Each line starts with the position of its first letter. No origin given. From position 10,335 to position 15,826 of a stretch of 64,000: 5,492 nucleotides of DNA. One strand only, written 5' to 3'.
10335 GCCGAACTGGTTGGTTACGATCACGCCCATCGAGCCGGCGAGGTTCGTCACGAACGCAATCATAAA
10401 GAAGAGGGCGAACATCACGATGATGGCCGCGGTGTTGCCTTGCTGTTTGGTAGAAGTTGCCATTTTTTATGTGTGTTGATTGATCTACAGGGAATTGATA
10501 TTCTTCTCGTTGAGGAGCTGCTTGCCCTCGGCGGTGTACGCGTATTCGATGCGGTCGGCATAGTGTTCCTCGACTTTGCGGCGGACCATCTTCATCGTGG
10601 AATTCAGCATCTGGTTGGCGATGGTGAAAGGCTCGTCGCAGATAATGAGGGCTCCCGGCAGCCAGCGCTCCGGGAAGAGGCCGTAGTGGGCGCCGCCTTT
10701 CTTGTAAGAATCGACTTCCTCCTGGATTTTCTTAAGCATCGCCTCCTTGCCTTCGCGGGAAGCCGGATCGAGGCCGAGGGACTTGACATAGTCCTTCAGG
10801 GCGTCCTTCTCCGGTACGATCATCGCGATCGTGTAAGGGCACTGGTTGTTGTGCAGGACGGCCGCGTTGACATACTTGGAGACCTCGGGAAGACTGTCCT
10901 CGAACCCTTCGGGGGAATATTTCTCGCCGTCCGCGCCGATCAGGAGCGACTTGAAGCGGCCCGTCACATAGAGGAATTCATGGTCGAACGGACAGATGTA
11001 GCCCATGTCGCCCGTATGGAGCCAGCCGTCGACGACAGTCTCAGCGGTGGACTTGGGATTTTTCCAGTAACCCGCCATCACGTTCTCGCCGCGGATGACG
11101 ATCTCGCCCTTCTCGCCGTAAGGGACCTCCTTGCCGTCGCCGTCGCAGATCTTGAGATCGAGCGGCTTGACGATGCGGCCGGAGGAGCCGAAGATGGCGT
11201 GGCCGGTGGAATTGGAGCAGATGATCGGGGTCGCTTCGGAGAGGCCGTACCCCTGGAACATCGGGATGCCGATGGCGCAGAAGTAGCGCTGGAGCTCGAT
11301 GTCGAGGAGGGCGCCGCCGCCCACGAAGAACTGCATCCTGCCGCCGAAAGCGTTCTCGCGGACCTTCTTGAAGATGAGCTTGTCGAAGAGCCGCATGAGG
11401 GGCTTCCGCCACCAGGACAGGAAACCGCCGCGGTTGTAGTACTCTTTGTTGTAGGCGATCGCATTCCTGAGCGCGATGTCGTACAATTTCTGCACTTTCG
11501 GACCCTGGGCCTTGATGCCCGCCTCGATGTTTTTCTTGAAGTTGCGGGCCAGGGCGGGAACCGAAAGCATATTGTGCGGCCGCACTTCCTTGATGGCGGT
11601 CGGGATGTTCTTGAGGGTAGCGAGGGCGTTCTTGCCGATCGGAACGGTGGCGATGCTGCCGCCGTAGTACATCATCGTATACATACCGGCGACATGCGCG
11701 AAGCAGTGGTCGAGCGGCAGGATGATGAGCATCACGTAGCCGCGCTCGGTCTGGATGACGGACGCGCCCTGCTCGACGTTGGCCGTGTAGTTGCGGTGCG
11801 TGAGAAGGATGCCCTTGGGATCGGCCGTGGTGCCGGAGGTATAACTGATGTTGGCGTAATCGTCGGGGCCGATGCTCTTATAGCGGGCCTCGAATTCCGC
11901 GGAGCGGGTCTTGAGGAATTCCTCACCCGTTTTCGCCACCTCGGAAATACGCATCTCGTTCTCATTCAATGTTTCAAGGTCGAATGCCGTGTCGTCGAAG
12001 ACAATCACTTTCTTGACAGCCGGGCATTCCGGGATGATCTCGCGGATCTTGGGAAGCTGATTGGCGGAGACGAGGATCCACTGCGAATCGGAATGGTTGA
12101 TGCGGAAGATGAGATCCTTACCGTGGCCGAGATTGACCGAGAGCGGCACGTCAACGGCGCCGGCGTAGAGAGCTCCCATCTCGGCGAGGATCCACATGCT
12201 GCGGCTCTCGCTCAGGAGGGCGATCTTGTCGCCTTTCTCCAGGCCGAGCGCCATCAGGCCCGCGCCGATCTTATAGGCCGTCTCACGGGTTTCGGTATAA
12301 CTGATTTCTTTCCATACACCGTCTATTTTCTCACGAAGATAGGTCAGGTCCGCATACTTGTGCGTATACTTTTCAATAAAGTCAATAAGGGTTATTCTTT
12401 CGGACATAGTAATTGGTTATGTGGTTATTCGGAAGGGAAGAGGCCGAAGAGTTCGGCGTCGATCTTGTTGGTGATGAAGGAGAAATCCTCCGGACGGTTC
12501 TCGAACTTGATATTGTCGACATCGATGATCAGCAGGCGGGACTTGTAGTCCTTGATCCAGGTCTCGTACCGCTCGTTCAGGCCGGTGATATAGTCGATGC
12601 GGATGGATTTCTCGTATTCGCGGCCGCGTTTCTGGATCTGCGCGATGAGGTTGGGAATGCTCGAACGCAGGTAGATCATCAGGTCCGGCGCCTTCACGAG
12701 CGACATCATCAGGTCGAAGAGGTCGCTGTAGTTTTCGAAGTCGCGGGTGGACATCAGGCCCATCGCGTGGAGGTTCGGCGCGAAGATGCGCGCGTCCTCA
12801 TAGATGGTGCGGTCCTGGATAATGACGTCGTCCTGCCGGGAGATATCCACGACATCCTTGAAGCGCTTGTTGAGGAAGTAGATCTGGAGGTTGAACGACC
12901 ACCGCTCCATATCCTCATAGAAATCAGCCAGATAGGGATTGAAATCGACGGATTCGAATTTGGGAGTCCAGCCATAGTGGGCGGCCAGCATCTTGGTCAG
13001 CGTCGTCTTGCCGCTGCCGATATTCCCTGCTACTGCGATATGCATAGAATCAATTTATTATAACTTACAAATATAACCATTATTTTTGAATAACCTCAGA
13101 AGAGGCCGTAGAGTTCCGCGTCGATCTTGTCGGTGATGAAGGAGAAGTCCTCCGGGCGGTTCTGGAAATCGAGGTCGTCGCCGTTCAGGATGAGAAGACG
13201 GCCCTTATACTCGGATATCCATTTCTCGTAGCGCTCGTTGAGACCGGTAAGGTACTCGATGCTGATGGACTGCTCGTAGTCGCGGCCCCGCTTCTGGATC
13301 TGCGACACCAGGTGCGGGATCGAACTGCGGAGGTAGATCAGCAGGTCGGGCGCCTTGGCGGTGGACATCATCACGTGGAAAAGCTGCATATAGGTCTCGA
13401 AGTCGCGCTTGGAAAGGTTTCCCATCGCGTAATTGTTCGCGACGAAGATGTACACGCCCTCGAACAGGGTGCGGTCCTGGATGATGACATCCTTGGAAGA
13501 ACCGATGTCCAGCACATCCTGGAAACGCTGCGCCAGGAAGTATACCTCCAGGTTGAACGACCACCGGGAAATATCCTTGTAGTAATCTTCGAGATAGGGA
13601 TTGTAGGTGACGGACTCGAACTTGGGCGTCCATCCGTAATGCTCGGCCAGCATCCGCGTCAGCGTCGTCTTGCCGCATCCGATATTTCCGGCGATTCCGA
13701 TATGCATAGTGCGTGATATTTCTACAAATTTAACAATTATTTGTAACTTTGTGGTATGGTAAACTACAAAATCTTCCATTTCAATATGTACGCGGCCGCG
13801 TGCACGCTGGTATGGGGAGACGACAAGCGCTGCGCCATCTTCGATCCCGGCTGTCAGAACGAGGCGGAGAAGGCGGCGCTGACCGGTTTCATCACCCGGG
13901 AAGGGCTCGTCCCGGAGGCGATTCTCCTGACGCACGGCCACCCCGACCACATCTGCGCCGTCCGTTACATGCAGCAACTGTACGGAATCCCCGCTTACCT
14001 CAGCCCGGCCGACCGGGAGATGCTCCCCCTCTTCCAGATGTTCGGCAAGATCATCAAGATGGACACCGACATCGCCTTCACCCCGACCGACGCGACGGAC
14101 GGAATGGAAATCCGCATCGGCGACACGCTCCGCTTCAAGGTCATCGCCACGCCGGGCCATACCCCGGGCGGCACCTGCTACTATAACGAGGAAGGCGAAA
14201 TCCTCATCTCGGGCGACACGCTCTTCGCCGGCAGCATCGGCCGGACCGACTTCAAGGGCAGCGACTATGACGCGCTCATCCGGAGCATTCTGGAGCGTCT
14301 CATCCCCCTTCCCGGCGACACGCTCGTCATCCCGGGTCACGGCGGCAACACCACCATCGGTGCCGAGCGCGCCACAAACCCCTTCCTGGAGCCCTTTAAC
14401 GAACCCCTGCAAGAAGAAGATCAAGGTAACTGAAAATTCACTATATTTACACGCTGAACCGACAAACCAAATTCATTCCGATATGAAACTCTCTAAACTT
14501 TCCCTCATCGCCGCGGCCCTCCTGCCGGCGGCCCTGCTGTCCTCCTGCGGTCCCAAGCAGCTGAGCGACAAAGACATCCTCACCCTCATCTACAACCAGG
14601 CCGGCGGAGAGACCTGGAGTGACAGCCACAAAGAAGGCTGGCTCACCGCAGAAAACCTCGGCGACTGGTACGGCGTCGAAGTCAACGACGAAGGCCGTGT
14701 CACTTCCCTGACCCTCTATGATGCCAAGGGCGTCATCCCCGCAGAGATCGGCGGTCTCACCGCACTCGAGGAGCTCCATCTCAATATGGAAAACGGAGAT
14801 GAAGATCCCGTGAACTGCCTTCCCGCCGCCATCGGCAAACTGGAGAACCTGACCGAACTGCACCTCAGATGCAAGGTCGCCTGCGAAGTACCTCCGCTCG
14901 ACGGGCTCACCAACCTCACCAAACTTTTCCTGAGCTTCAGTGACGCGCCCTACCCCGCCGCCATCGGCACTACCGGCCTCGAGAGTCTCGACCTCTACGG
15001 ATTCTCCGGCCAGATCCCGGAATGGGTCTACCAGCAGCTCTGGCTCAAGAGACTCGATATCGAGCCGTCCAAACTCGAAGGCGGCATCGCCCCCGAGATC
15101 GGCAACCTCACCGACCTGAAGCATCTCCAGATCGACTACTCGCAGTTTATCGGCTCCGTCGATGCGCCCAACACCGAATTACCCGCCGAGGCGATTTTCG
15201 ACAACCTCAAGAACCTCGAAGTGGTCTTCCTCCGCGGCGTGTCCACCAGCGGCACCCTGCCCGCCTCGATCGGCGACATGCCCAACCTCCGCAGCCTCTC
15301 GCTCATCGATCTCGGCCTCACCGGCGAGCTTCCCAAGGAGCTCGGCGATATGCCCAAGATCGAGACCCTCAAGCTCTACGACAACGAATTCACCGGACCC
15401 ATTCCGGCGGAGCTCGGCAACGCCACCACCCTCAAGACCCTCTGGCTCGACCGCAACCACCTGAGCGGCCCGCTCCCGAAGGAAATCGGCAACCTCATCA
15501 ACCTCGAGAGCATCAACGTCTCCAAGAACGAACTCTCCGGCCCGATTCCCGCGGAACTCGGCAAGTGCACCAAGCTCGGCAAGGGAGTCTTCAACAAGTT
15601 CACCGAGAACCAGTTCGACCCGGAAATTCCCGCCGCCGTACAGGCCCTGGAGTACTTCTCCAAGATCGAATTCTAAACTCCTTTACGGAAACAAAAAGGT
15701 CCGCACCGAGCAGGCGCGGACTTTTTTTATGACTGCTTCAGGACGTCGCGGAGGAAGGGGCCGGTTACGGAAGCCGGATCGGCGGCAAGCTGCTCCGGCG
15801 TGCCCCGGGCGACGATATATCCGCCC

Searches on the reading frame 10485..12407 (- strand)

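Call 18: search_protein_families(library=pfam, proteins=[window:10485-12407:-])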
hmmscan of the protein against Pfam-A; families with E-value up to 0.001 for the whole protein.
window:10485-12407:- (640 aa): 2 families
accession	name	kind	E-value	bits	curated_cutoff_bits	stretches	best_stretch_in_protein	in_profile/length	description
PF00501.34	AMP-binding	-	2.5e-69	234.4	29.9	1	17-448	7-384/384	AMP-binding enzyme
PF23562.2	AMP-binding_C_3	-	0.00015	22.5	20.8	0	489-626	4-122/124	AMP-binding enzyme C-terminal domain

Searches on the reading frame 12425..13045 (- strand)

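Call 18: search_protein_families(library=pfam, proteins=[window:12425-13045:-])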
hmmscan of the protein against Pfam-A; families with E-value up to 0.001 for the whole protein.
window:12425-13045:- (206 aa): 4 families
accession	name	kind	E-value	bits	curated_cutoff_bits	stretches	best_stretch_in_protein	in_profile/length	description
PF01712.25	dNK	-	2.6e-54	184.5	27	1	3-196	1-199/203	Deoxynucleoside kinase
PF02223.23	Thymidylate_kin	-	6.9e-05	23.1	27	0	116-178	114-176/185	Thymidylate kinase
PF13238.12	AAA_18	-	0.00017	22.4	29.4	1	3-146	1-117/128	AAA domain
PF02367.23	TsaE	-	0.00064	20.1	26.6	1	3-36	24-57/128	Threonylcarbamoyl adenosine biosynthesis protein TsaE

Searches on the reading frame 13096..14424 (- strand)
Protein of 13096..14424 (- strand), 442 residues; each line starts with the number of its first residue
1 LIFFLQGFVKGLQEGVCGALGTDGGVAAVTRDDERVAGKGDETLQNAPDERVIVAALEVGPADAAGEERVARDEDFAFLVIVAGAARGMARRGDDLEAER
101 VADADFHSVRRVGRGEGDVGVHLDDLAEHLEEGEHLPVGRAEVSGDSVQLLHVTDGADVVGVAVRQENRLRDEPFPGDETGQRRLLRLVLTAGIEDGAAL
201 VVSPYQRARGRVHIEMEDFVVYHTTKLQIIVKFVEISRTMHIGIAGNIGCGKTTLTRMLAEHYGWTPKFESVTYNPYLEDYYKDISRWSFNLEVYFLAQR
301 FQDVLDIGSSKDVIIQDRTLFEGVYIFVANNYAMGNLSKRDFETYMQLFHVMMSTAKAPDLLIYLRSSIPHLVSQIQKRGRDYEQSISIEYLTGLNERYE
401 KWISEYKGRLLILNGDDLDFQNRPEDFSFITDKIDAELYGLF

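Call 19: search_protein_families(library=pfam, proteins=[window:13096-14424:-])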
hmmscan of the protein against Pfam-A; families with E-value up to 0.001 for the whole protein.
window:13096-14424:- (442 aa): 2 families
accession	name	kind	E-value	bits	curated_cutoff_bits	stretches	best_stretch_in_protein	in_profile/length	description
PF01712.25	dNK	-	4.9e-48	164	27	1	242-435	1-199/203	Deoxynucleoside kinase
PF02367.23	TsaE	-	4e-05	24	26.6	1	236-281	18-62/128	Threonylcarbamoyl adenosine biosynthesis protein TsaE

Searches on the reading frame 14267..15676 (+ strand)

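Call 19: search_protein_families(library=pfam, proteins=[window:14267-15676:+])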
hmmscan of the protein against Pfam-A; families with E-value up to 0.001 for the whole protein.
window:14267-15676:+ (469 aa): 5 families
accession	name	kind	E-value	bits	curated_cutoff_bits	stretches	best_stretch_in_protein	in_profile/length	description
PF23598.1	LRR_14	-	1e-20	74.2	40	3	315-437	22-141/353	Leucine-rich repeat region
PF12799.13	LRR_4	-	3.2e-15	56.2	27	0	194-224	2-32/44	Leucine Rich repeats (2 copies)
PF00560.39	LRR_1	-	9.7e-15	52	20.6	0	389-410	2-23/23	Leucine Rich Repeat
PF25019.1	LRR_R13L1-DRL21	-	6.8e-09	36.1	27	0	312-371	69-125/127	R13L1/DRL21 LRRs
PF13855.12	LRR_8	-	1.1e-07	31.9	27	0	388-431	2-45/61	Leucine rich repeat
